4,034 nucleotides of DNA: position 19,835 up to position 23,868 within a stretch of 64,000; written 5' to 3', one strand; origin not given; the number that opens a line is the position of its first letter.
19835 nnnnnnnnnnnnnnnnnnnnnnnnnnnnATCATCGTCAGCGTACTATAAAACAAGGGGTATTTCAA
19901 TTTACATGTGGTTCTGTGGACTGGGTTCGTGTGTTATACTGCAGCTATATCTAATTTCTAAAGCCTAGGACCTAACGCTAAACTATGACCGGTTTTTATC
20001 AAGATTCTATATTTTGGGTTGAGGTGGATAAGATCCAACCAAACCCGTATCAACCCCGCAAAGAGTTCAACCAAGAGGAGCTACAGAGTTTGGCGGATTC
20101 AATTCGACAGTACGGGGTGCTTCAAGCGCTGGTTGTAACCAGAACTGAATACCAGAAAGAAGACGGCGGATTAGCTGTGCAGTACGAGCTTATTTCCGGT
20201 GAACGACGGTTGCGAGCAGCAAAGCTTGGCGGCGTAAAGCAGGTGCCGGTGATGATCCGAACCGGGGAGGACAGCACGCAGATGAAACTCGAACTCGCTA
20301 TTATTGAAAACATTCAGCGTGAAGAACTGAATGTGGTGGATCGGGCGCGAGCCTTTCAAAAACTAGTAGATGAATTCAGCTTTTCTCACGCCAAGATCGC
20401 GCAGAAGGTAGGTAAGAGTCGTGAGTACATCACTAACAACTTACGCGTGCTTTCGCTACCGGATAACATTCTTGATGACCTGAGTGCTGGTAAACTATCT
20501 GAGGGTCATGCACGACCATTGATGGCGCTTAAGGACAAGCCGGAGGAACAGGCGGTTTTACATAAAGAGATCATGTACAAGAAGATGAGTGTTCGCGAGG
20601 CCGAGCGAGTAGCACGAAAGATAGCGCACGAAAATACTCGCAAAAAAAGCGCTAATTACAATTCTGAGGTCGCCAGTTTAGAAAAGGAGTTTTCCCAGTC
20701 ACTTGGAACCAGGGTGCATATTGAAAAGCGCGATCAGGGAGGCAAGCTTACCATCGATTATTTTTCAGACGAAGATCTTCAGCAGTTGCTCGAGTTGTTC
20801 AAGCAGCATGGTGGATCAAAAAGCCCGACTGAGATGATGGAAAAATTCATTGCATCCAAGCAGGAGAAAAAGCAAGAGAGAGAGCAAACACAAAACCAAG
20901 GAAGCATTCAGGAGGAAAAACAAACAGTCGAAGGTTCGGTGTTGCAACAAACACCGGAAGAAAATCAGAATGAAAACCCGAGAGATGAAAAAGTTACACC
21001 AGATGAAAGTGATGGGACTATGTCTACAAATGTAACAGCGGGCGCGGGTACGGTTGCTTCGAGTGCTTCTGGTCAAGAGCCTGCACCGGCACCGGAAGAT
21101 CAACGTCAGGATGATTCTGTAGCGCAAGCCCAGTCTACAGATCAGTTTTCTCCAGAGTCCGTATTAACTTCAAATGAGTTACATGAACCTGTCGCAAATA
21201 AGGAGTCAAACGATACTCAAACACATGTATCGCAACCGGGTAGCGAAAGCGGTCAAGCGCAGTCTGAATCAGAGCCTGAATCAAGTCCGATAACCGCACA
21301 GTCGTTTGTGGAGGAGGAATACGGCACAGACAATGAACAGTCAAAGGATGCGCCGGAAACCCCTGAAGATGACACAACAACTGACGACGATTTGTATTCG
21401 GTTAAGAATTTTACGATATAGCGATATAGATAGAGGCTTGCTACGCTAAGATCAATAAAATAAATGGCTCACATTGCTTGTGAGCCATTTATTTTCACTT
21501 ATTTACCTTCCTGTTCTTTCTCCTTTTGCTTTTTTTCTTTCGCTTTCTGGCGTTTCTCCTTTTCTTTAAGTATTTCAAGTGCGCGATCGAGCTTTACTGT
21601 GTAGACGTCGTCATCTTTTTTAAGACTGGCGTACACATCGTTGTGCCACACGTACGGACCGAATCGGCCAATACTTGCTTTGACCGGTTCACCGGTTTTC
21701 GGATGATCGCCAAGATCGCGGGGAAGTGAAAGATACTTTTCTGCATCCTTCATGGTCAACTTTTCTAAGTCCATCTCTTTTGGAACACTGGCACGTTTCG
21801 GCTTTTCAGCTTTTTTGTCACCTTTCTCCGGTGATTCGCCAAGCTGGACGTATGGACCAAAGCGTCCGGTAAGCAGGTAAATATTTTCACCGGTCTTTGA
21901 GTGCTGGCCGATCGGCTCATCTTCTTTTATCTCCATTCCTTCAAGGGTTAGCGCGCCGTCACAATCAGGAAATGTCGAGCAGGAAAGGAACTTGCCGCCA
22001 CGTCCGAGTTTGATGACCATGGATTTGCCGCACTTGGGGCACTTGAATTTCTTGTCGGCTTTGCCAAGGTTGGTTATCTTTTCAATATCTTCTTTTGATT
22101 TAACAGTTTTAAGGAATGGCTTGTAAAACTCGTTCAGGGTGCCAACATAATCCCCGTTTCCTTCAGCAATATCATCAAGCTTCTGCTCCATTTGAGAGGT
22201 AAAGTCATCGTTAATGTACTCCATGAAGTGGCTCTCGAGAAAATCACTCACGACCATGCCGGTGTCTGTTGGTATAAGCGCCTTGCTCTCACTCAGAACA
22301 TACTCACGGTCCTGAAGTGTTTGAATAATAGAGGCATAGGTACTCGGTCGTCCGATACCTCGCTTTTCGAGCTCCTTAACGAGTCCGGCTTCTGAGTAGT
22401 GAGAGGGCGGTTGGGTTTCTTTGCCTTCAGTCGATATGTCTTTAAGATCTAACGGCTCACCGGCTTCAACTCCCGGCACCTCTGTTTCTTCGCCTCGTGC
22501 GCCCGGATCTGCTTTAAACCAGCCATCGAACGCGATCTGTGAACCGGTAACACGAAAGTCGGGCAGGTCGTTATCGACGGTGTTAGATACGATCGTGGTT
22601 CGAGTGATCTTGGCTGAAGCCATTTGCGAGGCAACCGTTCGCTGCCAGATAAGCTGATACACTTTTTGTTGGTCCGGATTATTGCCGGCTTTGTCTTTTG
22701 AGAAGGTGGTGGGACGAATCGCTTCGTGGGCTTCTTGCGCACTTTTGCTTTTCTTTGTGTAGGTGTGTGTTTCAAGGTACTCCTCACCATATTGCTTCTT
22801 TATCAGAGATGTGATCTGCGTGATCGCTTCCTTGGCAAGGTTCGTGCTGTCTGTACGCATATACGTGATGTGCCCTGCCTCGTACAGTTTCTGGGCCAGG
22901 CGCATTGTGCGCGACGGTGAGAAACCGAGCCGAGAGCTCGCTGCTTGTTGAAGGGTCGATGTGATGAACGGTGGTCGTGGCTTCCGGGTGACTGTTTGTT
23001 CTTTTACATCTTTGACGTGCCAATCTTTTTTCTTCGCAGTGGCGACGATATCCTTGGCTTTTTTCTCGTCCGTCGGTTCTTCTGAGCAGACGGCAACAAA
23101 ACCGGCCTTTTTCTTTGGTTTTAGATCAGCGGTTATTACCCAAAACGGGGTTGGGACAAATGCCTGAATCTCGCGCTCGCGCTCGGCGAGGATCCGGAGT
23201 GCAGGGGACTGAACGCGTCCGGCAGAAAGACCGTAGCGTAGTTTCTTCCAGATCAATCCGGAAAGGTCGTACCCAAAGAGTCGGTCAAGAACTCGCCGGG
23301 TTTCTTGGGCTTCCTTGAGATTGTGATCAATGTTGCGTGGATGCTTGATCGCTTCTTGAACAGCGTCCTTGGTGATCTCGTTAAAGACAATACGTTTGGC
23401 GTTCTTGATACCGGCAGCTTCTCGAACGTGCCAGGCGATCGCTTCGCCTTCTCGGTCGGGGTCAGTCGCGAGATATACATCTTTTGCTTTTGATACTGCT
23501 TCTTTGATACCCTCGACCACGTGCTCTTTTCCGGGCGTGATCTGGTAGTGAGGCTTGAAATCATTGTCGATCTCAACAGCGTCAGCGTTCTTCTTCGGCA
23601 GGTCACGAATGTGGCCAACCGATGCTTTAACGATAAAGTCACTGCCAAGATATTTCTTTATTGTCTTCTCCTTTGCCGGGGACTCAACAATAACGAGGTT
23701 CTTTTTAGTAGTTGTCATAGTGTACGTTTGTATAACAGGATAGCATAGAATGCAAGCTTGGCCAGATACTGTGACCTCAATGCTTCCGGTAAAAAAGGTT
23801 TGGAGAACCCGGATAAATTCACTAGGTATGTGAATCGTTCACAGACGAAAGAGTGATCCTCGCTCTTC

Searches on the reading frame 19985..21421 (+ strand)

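Call 47: search_protein_families(library=ncbifam, proteins=[window:19985-21421:+], max_evalue=0.00001)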
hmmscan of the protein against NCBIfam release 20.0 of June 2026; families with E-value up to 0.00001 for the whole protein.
window:19985-21421:+ (478 aa): 4 families
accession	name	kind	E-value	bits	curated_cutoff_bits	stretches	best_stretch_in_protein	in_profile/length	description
TIGR04285.1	nucleoid_noc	exception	2.1e-57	194.4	315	1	11-226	4-207/255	nucleoid occlusion protein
TIGR00180.1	parB_part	domain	5.3e-48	163.2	58.45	1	12-196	8-185/186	ParB/RepB/Spo0J family partition protein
TIGR03734.1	PRTRC_parB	hypoth_equivalog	1.8e-25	89.5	278.6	1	22-215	6-191/555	PRTRC system ParB family protein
NF010406.0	PRK13832.1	subfamily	4.4e-14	51.9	640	1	12-230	7-217/578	plasmid partitioning protein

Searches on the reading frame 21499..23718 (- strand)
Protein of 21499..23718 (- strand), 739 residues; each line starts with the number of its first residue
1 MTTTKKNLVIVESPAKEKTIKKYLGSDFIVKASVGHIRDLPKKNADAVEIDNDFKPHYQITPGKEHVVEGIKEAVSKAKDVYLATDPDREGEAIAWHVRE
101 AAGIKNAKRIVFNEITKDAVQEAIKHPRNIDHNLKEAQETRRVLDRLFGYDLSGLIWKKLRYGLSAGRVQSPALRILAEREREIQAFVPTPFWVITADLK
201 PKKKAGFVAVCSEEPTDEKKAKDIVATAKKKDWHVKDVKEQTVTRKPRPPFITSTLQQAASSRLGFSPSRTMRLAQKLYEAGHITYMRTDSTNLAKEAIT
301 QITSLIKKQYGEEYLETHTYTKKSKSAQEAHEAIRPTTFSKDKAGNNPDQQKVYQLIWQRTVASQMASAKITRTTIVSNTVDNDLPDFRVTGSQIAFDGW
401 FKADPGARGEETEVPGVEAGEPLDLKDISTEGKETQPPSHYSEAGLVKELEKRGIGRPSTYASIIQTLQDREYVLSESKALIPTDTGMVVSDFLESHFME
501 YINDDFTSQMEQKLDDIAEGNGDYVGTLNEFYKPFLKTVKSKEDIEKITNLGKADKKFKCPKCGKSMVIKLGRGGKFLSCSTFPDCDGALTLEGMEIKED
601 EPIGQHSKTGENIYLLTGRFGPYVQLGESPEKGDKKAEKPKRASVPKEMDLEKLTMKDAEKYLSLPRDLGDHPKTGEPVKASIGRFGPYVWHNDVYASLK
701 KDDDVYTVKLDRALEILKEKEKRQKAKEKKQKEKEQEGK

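Call 61: list_cluster_members(proteins=[window:21499-23718:-, window:24771-26042:+, window:32168-33151:+, window:35287-36324:+, window:60382-62187:+, window:3644-4954:+])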
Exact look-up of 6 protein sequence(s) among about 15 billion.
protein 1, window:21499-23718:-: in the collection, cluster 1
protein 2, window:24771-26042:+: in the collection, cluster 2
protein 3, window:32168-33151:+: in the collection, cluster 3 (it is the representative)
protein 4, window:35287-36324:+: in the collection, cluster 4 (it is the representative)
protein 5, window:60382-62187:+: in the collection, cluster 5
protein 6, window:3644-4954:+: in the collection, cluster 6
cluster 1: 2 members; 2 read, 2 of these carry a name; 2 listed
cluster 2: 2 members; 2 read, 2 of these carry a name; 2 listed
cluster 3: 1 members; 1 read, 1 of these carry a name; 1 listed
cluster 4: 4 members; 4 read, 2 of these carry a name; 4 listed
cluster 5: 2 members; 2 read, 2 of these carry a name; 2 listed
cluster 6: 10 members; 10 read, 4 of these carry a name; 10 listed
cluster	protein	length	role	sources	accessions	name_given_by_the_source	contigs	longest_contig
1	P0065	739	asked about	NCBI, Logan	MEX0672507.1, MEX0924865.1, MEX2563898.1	MAG: type I DNA topoisomerase [Candidatus Paceibacterota bacterium]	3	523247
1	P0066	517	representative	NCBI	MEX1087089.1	MAG: DNA topoisomerase, partial [Candidatus Paceibacterota bacterium]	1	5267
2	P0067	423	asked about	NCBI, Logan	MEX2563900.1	MAG: serine--tRNA ligase [Candidatus Paceibacterota bacterium]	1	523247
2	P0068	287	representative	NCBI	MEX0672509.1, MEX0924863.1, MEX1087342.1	MAG: serine--tRNA ligase, partial [Candidatus Paceibacterota bacterium]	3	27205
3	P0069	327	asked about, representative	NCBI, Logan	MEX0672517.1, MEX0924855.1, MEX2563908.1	MAG: tRNA-dihydrouridine synthase [Candidatus Paceibacterota bacterium]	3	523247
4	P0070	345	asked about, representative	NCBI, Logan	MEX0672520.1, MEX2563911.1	MAG: DNA polymerase III subunit gamma/tau [Candidatus Paceibacterota bacterium]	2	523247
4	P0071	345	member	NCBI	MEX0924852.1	MAG: DNA polymerase III subunit gamma/tau [Candidatus Paceibacterota bacterium]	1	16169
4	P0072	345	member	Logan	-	-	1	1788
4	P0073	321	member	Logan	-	-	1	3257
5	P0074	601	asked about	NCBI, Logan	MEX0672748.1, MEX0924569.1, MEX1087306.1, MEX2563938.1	MAG: translational GTPase TypA [Candidatus Paceibacterota bacterium]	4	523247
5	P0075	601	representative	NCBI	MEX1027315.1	MAG: translational GTPase TypA [Candidatus Paceibacterota bacterium]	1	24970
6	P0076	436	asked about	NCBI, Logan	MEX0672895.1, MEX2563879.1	MAG: pyridoxal phosphate-dependent aminotransferase [Candidatus Paceibacterota bacterium]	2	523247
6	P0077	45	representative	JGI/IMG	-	hypothetical protein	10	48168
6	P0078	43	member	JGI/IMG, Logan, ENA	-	hypothetical protein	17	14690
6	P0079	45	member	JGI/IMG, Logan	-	hypothetical protein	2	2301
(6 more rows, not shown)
